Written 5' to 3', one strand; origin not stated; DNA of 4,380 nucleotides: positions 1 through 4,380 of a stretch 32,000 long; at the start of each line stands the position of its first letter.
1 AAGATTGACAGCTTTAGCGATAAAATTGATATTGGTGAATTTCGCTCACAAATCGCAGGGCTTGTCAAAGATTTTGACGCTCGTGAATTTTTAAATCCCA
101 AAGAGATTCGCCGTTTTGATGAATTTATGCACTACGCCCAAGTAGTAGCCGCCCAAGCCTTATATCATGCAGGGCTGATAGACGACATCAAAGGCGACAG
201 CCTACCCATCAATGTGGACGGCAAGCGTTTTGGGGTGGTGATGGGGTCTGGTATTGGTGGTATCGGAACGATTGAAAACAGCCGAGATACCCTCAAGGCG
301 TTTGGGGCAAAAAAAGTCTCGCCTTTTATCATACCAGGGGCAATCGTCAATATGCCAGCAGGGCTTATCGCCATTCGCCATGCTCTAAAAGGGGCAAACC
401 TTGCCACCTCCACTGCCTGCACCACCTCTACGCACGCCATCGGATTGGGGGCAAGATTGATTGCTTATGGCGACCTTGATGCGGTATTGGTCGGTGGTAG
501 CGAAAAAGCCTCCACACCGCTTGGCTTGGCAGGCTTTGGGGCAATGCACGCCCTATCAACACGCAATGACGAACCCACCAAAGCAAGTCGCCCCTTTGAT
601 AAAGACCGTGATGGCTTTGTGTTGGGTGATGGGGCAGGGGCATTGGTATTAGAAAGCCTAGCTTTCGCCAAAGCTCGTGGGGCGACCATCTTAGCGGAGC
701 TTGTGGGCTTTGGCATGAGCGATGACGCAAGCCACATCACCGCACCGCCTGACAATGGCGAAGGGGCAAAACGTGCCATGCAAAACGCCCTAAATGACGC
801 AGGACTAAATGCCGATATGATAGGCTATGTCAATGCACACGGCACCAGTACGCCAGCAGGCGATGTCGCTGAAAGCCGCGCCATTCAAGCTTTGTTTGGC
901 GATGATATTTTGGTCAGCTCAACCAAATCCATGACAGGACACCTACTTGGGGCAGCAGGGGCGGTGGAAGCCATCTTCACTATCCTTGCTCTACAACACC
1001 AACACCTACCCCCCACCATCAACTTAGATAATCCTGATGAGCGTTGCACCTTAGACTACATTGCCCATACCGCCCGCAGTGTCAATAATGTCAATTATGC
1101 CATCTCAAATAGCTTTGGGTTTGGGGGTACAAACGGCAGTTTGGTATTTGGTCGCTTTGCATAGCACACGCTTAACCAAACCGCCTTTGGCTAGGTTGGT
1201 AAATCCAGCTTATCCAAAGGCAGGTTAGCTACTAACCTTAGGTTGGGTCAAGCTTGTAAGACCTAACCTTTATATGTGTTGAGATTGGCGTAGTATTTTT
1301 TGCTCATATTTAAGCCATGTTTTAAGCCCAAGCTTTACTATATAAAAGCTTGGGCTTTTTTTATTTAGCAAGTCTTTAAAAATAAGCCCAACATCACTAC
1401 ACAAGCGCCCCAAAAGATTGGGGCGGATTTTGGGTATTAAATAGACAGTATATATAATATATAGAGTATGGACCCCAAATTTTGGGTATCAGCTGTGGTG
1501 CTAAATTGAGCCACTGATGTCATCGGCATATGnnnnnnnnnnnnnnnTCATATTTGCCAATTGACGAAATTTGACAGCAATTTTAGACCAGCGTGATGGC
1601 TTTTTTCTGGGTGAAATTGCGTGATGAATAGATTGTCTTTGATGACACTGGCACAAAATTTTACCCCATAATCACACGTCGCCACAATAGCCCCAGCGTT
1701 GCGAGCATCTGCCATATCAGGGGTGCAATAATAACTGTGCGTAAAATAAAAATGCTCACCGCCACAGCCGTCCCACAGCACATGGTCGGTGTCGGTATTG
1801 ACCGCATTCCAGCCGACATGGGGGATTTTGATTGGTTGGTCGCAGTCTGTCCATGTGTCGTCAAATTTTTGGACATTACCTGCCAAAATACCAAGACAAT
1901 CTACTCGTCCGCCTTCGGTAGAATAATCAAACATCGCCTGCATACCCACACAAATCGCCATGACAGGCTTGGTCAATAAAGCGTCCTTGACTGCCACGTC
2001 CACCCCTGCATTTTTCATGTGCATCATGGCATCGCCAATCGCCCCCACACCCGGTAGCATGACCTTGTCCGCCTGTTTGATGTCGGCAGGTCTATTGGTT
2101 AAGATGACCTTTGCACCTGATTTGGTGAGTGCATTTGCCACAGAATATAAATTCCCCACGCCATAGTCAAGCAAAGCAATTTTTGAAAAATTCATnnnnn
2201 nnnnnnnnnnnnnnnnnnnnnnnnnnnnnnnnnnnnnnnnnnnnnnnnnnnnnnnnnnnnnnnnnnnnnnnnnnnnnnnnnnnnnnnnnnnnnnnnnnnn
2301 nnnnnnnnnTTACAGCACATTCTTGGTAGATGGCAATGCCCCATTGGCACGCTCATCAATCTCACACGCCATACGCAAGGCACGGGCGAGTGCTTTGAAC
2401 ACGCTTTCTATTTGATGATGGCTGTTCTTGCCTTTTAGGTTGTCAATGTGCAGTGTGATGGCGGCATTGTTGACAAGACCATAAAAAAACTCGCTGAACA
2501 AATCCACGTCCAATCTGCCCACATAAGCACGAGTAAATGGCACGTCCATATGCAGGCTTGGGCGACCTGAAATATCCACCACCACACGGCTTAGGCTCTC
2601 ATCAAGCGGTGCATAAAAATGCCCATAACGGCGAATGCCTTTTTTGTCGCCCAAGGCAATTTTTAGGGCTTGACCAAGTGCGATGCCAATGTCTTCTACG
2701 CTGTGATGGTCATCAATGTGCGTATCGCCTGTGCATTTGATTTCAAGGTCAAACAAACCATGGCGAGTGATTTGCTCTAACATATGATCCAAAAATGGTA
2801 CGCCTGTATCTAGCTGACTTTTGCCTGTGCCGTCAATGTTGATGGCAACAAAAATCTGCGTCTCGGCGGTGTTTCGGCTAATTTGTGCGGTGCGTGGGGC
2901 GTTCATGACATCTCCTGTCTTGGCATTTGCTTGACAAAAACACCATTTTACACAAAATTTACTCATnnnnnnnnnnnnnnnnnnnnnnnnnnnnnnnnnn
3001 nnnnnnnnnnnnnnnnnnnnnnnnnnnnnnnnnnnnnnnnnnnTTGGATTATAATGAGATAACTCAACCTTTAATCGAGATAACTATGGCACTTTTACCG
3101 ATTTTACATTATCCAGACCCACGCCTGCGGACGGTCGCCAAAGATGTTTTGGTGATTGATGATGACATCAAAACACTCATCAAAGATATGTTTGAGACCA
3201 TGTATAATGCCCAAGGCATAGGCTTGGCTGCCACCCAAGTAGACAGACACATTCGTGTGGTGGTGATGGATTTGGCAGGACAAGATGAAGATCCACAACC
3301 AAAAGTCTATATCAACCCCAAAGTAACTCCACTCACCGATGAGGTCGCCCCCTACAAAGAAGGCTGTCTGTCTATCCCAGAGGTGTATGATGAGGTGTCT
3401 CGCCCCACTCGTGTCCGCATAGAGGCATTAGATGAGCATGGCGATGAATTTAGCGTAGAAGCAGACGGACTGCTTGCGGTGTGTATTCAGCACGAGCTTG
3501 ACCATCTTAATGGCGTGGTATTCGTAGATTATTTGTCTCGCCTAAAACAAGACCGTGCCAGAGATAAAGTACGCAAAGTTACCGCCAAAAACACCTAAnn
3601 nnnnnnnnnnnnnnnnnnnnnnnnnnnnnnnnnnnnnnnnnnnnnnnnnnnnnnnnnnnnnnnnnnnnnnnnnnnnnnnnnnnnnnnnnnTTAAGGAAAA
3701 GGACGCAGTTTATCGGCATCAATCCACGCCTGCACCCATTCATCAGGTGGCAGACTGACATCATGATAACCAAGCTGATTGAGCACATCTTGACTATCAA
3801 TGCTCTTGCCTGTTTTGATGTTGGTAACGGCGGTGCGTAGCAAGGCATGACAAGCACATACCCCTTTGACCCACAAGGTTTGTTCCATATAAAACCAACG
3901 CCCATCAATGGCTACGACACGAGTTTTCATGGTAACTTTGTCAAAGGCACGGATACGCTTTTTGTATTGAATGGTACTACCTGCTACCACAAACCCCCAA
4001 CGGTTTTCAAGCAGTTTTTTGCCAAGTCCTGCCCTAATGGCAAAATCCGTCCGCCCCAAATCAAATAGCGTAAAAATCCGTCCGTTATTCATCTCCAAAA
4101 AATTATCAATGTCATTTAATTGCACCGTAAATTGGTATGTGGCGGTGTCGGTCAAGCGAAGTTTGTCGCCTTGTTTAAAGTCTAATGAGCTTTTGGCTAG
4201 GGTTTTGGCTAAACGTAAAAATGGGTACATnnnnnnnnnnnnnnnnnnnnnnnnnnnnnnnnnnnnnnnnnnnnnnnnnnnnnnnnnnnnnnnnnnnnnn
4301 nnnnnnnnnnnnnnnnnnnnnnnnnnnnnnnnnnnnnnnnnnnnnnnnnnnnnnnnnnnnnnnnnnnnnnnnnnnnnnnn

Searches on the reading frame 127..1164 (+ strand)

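Call 38: search_protein_families(library=pfam, proteins=[window:127-1164:+], max_evalue=0.00001)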
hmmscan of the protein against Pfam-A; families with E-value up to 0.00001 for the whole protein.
window:127-1164:+ (345 aa): 3 families
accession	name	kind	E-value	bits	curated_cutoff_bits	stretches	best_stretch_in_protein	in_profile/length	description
PF02801.28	Ketoacyl-synt_C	-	1.9e-39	134.8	20.8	1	189-300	1-118/119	Beta-ketoacyl synthase, C-terminal domain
PF00109.32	ketoacyl-synt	-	1.2e-36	127.1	20.8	1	3-179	92-250/252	Beta-ketoacyl synthase, N-terminal domain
PF08545.16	ACP_syn_III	-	3.1e-06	27.4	24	0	95-130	4-39/80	3-Oxoacyl-[acyl-carrier-protein (ACP)] synthase III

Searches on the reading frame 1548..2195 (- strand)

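Call 38: search_protein_families(library=pfam, proteins=[window:1548-2195:-], max_evalue=0.00001)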
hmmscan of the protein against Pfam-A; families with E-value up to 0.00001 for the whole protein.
window:1548-2195:- (215 aa): 1 family
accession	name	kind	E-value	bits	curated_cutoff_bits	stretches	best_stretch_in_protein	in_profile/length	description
PF00117.34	GATase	-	1.2e-16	61.3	22.8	1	8-211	2-187/190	Glutamine amidotransferase class-I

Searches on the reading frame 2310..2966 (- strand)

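Call 38: search_protein_families(library=pfam, proteins=[window:2310-2966:-], max_evalue=0.00001)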
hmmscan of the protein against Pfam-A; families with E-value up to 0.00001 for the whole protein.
window:2310-2966:- (218 aa): 1 family
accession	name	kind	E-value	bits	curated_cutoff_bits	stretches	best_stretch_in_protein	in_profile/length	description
PF00475.24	IGPD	-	1.4e-65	220.3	27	1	54-197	1-144/144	Imidazoleglycerol-phosphate dehydratase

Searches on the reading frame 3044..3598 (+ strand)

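Call 38: search_protein_families(library=pfam, proteins=[window:3044-3598:+], max_evalue=0.00001)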
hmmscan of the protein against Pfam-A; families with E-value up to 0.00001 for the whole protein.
window:3044-3598:+ (184 aa): 1 family
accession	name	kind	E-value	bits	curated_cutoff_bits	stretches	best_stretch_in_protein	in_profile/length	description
PF01327.26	Pep_deformylase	-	3.6e-54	183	22.8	1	18-169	2-155/156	Polypeptide deformylase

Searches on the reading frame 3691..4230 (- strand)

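Call 38: search_protein_families(library=pfam, proteins=[window:3691-4230:-], max_evalue=0.00001)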
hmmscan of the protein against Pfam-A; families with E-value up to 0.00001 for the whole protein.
window:3691-4230:- (179 aa): 2 families
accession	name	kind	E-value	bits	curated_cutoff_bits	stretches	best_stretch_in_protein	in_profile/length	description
PF13279.12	4HBT_2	-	3.6e-18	66.6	25.5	1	36-169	1-121/122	Thioesterase-like superfamily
PF03061.28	4HBT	-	1.7e-09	38.3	20.6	1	47-122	4-73/79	Thioesterase superfamily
